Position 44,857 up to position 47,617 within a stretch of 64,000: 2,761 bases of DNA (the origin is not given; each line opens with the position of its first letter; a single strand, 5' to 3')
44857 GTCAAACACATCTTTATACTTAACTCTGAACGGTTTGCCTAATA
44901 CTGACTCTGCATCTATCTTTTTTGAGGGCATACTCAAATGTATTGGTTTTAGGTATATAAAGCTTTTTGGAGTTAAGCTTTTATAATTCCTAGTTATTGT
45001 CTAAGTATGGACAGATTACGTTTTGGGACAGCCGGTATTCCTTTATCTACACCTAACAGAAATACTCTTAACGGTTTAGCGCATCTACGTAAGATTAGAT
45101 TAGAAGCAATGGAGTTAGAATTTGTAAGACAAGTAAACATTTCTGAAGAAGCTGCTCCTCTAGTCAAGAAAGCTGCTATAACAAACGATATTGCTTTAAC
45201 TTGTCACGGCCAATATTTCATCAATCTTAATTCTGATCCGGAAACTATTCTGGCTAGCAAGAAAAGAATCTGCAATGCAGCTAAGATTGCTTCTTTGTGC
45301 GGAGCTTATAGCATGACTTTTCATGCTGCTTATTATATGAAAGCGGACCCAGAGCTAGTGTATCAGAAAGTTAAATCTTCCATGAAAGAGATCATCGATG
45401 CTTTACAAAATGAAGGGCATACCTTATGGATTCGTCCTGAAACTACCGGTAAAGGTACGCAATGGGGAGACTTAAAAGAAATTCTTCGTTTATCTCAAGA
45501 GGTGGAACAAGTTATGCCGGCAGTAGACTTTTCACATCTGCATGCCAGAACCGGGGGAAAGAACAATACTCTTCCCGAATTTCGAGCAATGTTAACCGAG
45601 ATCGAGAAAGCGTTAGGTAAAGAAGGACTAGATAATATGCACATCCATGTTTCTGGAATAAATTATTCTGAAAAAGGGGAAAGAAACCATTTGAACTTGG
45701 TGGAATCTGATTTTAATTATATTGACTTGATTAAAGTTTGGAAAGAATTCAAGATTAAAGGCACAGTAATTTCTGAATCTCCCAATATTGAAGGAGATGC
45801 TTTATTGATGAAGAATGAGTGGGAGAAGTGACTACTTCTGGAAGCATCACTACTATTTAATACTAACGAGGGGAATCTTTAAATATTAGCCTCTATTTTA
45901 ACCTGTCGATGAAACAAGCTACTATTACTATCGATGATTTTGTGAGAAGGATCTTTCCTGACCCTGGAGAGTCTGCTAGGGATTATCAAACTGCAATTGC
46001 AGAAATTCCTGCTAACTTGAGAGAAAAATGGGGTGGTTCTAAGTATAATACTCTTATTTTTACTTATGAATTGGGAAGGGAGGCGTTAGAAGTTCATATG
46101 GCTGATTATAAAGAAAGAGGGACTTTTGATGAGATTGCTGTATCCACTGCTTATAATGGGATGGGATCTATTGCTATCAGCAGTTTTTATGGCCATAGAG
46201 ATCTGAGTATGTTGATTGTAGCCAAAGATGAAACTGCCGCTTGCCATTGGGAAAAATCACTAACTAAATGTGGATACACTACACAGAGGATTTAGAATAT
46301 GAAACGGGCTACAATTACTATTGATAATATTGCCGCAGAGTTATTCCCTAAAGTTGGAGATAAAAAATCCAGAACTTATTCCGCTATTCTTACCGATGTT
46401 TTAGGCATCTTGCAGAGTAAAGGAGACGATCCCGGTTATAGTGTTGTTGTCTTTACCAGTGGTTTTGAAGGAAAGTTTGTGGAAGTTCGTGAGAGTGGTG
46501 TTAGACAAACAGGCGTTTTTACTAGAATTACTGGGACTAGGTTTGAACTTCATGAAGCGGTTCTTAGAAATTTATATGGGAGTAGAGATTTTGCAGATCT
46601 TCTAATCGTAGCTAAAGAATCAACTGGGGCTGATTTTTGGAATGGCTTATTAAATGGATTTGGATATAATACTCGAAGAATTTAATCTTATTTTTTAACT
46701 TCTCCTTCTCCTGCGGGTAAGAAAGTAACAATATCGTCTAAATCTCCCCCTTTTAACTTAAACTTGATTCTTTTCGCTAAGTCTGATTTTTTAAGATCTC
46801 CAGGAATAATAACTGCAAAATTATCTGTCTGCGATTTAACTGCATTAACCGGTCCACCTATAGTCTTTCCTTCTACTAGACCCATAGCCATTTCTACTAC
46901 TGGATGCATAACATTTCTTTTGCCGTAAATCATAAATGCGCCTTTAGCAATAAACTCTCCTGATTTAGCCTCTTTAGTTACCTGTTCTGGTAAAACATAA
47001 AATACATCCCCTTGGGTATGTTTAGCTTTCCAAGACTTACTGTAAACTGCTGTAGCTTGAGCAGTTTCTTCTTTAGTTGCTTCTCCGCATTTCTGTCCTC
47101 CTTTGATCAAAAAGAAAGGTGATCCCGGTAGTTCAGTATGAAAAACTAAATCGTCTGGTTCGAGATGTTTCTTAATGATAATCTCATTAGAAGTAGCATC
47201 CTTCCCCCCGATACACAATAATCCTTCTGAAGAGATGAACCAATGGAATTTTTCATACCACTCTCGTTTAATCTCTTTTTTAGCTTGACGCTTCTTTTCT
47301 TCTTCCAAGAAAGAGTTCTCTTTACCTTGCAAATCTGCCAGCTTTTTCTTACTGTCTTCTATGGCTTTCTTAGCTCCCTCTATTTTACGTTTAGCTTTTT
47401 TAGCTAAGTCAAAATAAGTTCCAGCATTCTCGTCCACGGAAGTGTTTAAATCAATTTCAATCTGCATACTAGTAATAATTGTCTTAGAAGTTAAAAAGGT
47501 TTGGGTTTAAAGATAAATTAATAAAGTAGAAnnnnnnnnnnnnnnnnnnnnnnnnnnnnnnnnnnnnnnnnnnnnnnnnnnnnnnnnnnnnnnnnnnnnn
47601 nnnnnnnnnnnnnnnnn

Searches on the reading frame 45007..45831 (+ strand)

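Call 71: search_protein_families(library=pfam, proteins=[window:45007-45831:+], max_evalue=0.001)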
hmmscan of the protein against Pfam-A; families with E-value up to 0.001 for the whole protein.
window:45007-45831:+ (274 aa): 1 family
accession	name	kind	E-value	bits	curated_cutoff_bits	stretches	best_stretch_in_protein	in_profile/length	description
PF01261.30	AP_endonuc_2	-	6.3e-25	88.7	31.1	1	27-261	4-232/249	Xylose isomerase-like TIM barrel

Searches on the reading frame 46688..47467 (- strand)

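Call 71: search_protein_families(library=pfam, proteins=[window:46688-47467:-], max_evalue=0.001)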
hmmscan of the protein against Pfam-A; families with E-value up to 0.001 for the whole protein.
window:46688-47467:- (259 aa): 2 families
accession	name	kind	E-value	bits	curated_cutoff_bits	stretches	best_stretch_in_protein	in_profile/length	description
PF05670.18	NFACT-R_1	-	3.4e-30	105.3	29.8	1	73-182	1-112/112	NFACT protein RNA binding domain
PF05833.16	NFACT_N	-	1.2e-07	31.4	31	1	1-70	369-437/456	NFACT N-terminal and middle domains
